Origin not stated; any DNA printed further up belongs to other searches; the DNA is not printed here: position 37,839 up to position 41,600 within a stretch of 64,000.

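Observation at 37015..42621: Cell-envelope locus: 1153-aa PG-binding repetitive surface protein, TPR membrane protein, small TM peptide and a wHTH regulator, flanked by strong terminators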

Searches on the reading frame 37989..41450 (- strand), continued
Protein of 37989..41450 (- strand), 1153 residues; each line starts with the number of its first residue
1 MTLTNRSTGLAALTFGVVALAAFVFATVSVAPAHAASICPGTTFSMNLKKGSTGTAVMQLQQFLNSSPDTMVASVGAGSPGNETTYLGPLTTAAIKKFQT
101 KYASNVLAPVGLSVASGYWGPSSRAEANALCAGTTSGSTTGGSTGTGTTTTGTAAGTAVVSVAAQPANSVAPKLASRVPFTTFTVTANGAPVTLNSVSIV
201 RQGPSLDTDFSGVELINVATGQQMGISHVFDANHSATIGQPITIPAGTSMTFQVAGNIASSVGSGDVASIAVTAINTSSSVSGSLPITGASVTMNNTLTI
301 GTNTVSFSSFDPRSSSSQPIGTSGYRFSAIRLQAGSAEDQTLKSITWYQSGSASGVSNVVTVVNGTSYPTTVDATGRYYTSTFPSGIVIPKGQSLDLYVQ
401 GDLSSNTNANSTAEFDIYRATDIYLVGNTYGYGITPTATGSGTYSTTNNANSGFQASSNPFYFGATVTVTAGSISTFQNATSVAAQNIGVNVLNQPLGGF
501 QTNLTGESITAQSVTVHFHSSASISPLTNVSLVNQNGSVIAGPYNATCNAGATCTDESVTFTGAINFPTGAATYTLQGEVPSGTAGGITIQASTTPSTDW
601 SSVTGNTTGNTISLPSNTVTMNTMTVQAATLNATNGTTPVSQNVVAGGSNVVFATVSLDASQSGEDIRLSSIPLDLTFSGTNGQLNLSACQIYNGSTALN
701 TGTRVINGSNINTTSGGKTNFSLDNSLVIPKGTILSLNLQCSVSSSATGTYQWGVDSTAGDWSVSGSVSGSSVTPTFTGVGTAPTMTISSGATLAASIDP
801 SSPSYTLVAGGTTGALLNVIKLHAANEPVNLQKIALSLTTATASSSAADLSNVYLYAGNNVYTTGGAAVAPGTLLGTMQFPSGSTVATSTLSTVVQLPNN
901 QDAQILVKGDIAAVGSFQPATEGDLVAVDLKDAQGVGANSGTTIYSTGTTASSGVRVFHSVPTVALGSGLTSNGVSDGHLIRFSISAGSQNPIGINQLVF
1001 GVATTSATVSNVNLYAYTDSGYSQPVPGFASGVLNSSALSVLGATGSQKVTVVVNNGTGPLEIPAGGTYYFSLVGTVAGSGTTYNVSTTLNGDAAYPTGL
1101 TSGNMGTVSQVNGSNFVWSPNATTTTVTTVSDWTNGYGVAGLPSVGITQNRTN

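Call 27: predict_structure(alignment_id=A1)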
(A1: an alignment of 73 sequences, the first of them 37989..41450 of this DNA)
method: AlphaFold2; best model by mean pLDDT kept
length: 1153 residues; sequences in the alignment: 73
mean_pLDDT: 87.6   pTM: 0.50
mean pLDDT of the five models: 87.6, 87.5, 86.2, 83.9, 83.8
residues with pLDDT >= 90: 737; 70-90: 323; 50-70: 38; < 50: 55
segments of 3 or more residues with pLDDT < 50: 1-36, 134-152
pLDDT, mean of each block of 10 residues (from residue 1): 34 32 34 48 87 93 91 81 91 95 91 91 91 49 33 68 92 91 93 94 91 90 84 91 92 93 90 92 90 88 92 89 92 92 94 88 95 89 92 96 82 92 91 88 71 86 91 83 93 95 88 96 96 95 92 92 92 96 92 96 85 89 94 92 89 95 94 94 92 96 92 90 95 95 92 94 92 84 86 91 92 95 94 92 83 96 95 96 91 94 97 79 89 93 89 91 93 90 95 93 89 94 91 80 68 74 95 92 90 89 79 91 75 93 95 91
secondary structure, 60 per line:
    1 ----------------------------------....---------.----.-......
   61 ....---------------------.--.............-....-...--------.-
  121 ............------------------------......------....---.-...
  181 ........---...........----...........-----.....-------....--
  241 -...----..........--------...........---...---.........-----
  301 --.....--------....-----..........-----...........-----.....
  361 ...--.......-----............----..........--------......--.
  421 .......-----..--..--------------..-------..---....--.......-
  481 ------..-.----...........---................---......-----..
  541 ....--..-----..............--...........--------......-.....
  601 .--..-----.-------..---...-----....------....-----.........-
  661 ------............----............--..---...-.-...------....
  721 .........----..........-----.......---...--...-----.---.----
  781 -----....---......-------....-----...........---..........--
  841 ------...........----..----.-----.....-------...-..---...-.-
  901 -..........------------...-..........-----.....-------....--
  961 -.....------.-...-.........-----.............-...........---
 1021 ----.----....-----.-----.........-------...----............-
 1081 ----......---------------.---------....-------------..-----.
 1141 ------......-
elements in order (helices of 4 or more, strands of 3 or more residues): H35-38 H55-64 H89-101 H103-106 H121-132 E157-162 E169-172 E178-188 E192-202 E210-217 E223-227 E235-238 E242-244 E249-258 E267-277 E281-283 E287-295 E303-307 E316-319 E325-334 E340-350 E356-363 E366-372 E378-389 E394-403 E412-417 E423-427 E467-470 E473-479 E495-505 E509-524 E528-533 E539-544 E554-567 E570-580 E589-594 H596-599 E624-626 E632-635 E642-645 E651-659 E667-678 H683-686 E687-694 E717-729 E734-743 E749-755 E764-766 E786-789 E793-798 E806-809 E815-825 E829-838 E850-857 E874-878 E886-888 E895-897 E902-911 E924-926 E928-937 E943-947 E955-958 E962-966 E979-987 E993-1005 E1007-1017 E1045-1053 E1061-1063 E1068-1079 E1085-1090 E1116-1119 E1147-1152

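Call 29: fold_search(model_id=the predicted structure, library=pdb)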
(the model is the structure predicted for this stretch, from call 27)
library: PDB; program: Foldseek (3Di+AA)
matches with E <= 10: 1388; with E <= 0.001: 156
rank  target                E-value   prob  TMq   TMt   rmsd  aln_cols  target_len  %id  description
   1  8beg_B                2.2e-16  1.00  0.13  0.19  30.2       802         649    9  Structure of Ig-like domains from PrgB (released 2022-11-30)
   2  8beg_A                5.0e-16  1.00  0.12  0.18  30.6       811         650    9  Structure of Ig-like domains from PrgB (released 2022-11-30)
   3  9ijj_h                1.9e-15  1.00  0.11  0.09  36.8      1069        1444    8  In situ structure of the central apparatus in mouse sperm axoneme. (released 2025-06-04)
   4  6tav_D                1.8e-12  1.00  0.12  0.11  45.7      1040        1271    9  Crystal structure of endopeptidase-induced alpha2-macroglobulin (released 2021-05-12)
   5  6tav_C                4.6e-12  1.00  0.08  0.08  48.2      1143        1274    9  Crystal structure of endopeptidase-induced alpha2-macroglobulin (released 2021-05-12)
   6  9ijj_4J               1.2e-11  1.00  0.10  0.14  38.0       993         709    8  In situ structure of the central apparatus in mouse sperm axoneme. (released 2025-06-04)
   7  3fcs_A                3.1e-11  1.00  0.12  0.14  24.2       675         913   10  Structure of complete ectodomain of integrin aIIBb3 (released 2009-01-20)
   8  7q62_B                3.4e-11  1.00  0.10  0.13  41.8      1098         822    9  Structure of TEV cleaved A2ML1 dimer (A2ML1-TT dimer) (released 2022-04-20)
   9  6tav_A                7.1e-11  1.00  0.10  0.09  45.0      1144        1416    8  Crystal structure of endopeptidase-induced alpha2-macroglobulin (released 2021-05-12)
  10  4rtd                  7.4e-11  1.00  0.08  0.08  43.7       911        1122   10  Escherichia coli alpha-2-macroglobulin activated by porcine elastase (released 2015-07-15)
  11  4mmz_A                8.2e-11  1.00  0.12  0.14  27.1       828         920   10  Integrin AlphaVBeta3 ectodomain bound to an antagonistic tenth domain of Fibronectin (released 2014-03-26)
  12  8s3o_A                9.6e-11  0.99  0.08  0.07  44.3      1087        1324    8  Structure of native human CD109 (released 2025-03-05)
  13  7ad7_B                1.1e-10  1.00  0.10  0.14  37.5       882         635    8  Crystal structure of human complement C5 in complex with the K8 bovine knob domain peptide. (released 2021-03-10)
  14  3pvm_B                1.2e-10  0.98  0.09  0.09  40.9      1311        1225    8  Structure of Complement C5 in Complex with CVF (released 2011-01-19)
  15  4g1e_A                1.8e-10  1.00  0.11  0.13  27.5       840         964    9  Crystal structure of integrin alpha V beta 3 with coil-coiled tag. (released 2012-12-12)
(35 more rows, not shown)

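Call 37: find_related_loci(query=A1, collection=genome_contigs, flank=6000)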
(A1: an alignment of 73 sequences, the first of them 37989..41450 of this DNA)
Query A1 (1153 aa) in genome_contigs; peptide patterns used: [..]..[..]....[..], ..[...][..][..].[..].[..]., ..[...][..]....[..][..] (x = any residue, [..] = any of these).
424 stretches matched a pattern; 343 encode a relative of the query (tblastn E <= 1e-3); the best 80 are kept; 80 distinct loci.
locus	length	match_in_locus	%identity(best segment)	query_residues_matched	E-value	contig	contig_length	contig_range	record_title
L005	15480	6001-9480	61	3-1153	0e+0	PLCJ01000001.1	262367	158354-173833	MAG: Candidatus Adlerbacteria bacterium isolate palsa_1324 73.20111000_P3M.106_contig_973, whole genome shotgun sequence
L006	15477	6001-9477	58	39-1149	0e+0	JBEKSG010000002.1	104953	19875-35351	MAG: Minisyncoccia bacterium isolate SPRUCE 529 SPRUCE_529_2, whole genome shotgun sequence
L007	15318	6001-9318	57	44-1153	0e+0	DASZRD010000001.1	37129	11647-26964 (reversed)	MAG TPA_asm: Candidatus Paceibacterota bacterium isolate SMAG_U6015 k141_760124, whole genome shotgun sequence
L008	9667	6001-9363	57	39-1147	0e+0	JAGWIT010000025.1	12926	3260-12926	MAG: Patescibacteria group bacterium isolate REEB120 contig-150_6269, whole genome shotgun sequence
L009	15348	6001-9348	57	39-1147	0e+0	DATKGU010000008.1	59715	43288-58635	MAG TPA_asm: Candidatus Paceibacterota bacterium isolate SMAG_U14559 k141_107273, whole genome shotgun sequence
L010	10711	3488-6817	55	44-1147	0e+0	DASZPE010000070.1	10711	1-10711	MAG TPA_asm: Candidatus Paceibacterota bacterium isolate SMAG_U5963 k141_126315, whole genome shotgun sequence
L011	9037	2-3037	56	184-1147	0e+0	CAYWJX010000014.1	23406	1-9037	MAG TPA_asm: uncultured Candidatus Saccharibacteria bacterium isolate binchicken_co3_505 genome assembly, contig: NODE_6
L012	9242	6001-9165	54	35-1080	0e+0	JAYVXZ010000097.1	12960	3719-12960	MAG: Candidatus Adlerbacteria bacterium isolate GL85_DN_metabinner_53 GL85_DN_metabinner_53_96, whole genome shotgun seq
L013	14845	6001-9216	48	43-1153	0e+0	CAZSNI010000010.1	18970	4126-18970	MAG TPA_asm: uncultured Candidatus Saccharibacteria bacterium isolate SRP286056_co1_435 genome assembly, contig: NODE_34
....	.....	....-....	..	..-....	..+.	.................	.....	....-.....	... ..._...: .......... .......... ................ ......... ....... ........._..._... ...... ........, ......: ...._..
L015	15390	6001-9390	57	39-1152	0e+0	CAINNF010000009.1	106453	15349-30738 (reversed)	Candidatus Adlerbacteria bacterium isolate C24_bin-0997 genome assembly, contig: bin-0997:09/25, whole genome shotgun se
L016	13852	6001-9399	46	41-1153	0e+0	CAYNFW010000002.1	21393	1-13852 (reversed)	MAG TPA_asm: uncultured Candidatus Saccharibacteria bacterium isolate binchicken_co241_359 genome assembly, contig: NODE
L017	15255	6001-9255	46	43-1153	0e+0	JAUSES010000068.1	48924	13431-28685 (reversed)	MAG: bacterium isolate E14_maxbin.225_sub E14_k141_655803, whole genome shotgun sequence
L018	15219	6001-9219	48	43-1153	0e+0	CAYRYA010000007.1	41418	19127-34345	MAG TPA_asm: uncultured Candidatus Saccharibacteria bacterium isolate SRP286056_co1_77 genome assembly, contig: NODE_945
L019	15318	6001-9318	47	44-1153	0e+0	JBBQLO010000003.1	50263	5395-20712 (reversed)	MAG: Parcubacteria group bacterium isolate Co_metawrap_489 Cmw_489_k141_6066322_length_50263_cov_12.0000, whole genome s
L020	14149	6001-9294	47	47-1153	0e+0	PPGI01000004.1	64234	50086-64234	MAG: Candidatus Zambryskibacteria bacterium isolate Amazon_FNV_2010_10_3_1 contig_75_4692183_length_64234_multi_5_in_2_o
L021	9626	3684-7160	46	16-1153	0e+0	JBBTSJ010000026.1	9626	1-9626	MAG: Patescibacteria group bacterium isolate H43-bin029_1 H43_bin029_1_000000000026, whole genome shotgun sequence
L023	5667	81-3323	46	41-1153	0e+0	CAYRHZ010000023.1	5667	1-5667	MAG TPA_asm: uncultured Candidatus Saccharibacteria bacterium isolate SRP286056_co1_489 genome assembly, contig: NODE_20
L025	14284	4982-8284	45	21-1153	0e+0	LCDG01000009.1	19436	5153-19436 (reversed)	MAG: Candidatus Nomurabacteria bacterium GW2011_GWC2_42_20 UV12_C0009, whole genome shotgun sequence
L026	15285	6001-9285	45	24-1153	0e+0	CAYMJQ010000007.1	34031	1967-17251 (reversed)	MAG TPA_asm: uncultured Candidatus Saccharibacteria bacterium isolate SRP329715_co2_189 genome assembly, contig: NODE_26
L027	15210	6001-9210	46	43-1153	0e+0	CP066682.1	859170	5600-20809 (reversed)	MAG: Candidatus Kaiserbacteria bacterium isolate NC_groundwater_79_Ag_B-0.1um_58_26 chromosome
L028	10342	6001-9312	46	43-1153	0e+0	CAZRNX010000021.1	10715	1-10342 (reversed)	MAG TPA_asm: uncultured Candidatus Saccharibacteria bacterium isolate SRP124282_co8_23 genome assembly, contig: NODE_113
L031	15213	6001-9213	45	41-1153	0e+0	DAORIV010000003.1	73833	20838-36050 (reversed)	MAG TPA_asm: Parcubacteria group bacterium isolate AMR_MDS_5568 NODE_50_length_73833_cov_13.705170, whole genome shotgun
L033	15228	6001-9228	45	47-1153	0e+0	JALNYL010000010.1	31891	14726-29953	MAG: Candidatus Paceibacterota bacterium isolate SO_2017_GW1 bin 158 NODE_6093_length_31891_cov_1.742728_OW334_2017, who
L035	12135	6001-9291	47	1-1153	0e+0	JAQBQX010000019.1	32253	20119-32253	MAG: Candidatus Adlerbacteria bacterium isolate RYN_384 scaffold_272336, whole genome shotgun sequence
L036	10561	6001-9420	45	20-1153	0e+0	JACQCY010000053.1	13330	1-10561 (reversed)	MAG: Candidatus Yonathbacteria bacterium isolate NC_groundwater_980_Pr1_S-0.2um_43_16 Montesol18-Sp2_coassembly_scaffold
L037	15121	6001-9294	45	41-1153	0e+0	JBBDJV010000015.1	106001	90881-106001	MAG: Candidatus Paceibacterota bacterium isolate LejiaA_42_15 Lejia_A_336_length_106001_cov_9, whole genome shotgun sequ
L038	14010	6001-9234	46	43-1153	0e+0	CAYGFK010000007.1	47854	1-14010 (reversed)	MAG TPA_asm: uncultured Candidatus Saccharibacteria bacterium isolate ERP113451_co3_24 genome assembly, contig: NODE_338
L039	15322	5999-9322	44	44-1153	0e+0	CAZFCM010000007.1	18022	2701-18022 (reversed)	MAG TPA_asm: uncultured Candidatus Saccharibacteria bacterium isolate binchicken_co16_195 genome assembly, contig: NODE_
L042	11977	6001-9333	46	16-1153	0e+0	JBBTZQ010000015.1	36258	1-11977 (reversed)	MAG: Patescibacteria group bacterium isolate H41-bin181_1 H41_bin181_1_000000000015, whole genome shotgun sequence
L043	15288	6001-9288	43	37-1153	0e+0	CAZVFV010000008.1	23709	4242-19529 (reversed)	MAG TPA_asm: uncultured Candidatus Saccharibacteria bacterium isolate SRP128246_co1_407 genome assembly, contig: NODE_40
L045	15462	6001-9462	44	43-1153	0e+0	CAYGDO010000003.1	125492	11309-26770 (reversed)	MAG TPA_asm: uncultured Candidatus Saccharibacteria bacterium isolate ERP113451_co1_61 genome assembly, contig: NODE_60_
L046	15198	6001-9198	45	41-1153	0e+0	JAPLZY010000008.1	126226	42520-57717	MAG: Candidatus Zambryskiibacteriota bacterium isolate LacPavin_0818_WC40_MAG_41_17 LacPavin_0818_WC40_scaffold_211348,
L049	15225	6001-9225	46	43-1153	0e+0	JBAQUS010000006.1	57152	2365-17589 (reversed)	MAG: Minisyncoccia bacterium isolate MFD03283_ilm_asm_bin6 k127_185147, whole genome shotgun sequence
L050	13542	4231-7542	45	41-1153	0e+0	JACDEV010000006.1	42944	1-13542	MAG: Patescibacteria group bacterium isolate MGR_bin369 SD2903_NODE_73_length_42944_cov_1.404839, whole genome shotgun s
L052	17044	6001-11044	43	41-1153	0e+0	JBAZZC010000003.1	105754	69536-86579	MAG: Candidatus Paceibacterota bacterium isolate SO_2017_GW1_97 NODE_1284_length_105754_cov_1.596145_OW334_2017, whole g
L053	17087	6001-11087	44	41-1153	0e+0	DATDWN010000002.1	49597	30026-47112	MAG TPA_asm: Candidatus Paceibacterota bacterium isolate SMAG_U8111 k141_2240441, whole genome shotgun sequence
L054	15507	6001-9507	43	3-1153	0e+0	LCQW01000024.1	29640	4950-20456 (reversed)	MAG: Candidatus Kaiserbacteria bacterium GW2011_GWA2_52_12 UY67_C0024, whole genome shotgun sequence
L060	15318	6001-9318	46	43-1153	0e+0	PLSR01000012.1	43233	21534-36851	MAG: Candidatus Kaiserbacteria bacterium isolate bog_1339 73.20120700_S1D.328_contig_76092, whole genome shotgun sequenc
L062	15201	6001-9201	44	37-1153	0e+0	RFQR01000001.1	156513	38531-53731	MAG: bacterium isolate WB4_3_0878 contig_100_0, whole genome shotgun sequence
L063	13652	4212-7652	43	1-1153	0e+0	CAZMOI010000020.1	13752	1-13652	MAG TPA_asm: uncultured Candidatus Saccharibacteria bacterium isolate binchicken_co266_262 genome assembly, contig: NODE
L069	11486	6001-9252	43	43-1153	0e+0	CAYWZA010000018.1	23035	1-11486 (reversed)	MAG TPA_asm: uncultured Candidatus Saccharibacteria bacterium isolate SRP269290_co7_77 genome assembly, contig: NODE_715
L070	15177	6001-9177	45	44-1153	0e+0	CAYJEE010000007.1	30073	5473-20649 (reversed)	MAG TPA_asm: uncultured Candidatus Saccharibacteria bacterium isolate ERP123247_co1_78 genome assembly, contig: NODE_893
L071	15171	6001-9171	45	43-1153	0e+0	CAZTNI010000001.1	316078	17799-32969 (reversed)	MAG TPA_asm: uncultured Candidatus Saccharibacteria bacterium isolate SRP292972_co1_97 genome assembly, contig: NODE_45_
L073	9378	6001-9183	44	43-1153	0e+0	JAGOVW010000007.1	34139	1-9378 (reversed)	MAG: Candidatus Paceibacterota bacterium isolate Gw_Eff_bin_92 Gw_Eff_2310_length_34139_cov_6.815330, whole genome shotg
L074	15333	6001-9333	45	24-1153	0e+0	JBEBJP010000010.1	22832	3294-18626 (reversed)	MAG: Parcubacteria group bacterium isolate SF2_12 NODE_905_length_22832_cov_14.346501, whole genome shotgun sequence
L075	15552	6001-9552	42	1-1153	0e+0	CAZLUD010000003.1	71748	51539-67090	MAG TPA_asm: uncultured Candidatus Saccharibacteria bacterium isolate SRP286056_co2_71 genome assembly, contig: NODE_359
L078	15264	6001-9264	43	43-1153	0e+0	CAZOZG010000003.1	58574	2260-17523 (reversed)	MAG TPA_asm: uncultured Candidatus Saccharibacteria bacterium isolate SRP273308_co1_18 genome assembly, contig: NODE_539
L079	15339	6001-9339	46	43-1153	0e+0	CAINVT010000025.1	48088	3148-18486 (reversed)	uncultured bacterium isolate C24_bin-1043 genome assembly, contig: bin-1043:25/73, whole genome shotgun sequence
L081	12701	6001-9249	43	44-1153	0e+0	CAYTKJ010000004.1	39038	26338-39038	MAG TPA_asm: uncultured Candidatus Saccharibacteria bacterium isolate ERP113451_co1_455 genome assembly, contig: NODE_10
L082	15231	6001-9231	44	43-1153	0e+0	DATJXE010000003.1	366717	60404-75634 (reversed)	MAG TPA_asm: Candidatus Paceibacterota bacterium isolate SMAG_U15118 k141_1970821, whole genome shotgun sequence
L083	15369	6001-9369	45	41-1153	0e+0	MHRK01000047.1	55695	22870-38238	MAG: Candidatus Taylorbacteria bacterium RIFCSPHIGHO2_02_FULL_43_32b rifcsphigho2_02_scaffold_4117, whole genome shotgun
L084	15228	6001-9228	43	25-1153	0e+0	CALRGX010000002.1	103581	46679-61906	MAG: Parcubacteria group bacterium isolate TrH-25oct19-144 genome assembly, contig: TrH-25oct19-C191, whole genome shotg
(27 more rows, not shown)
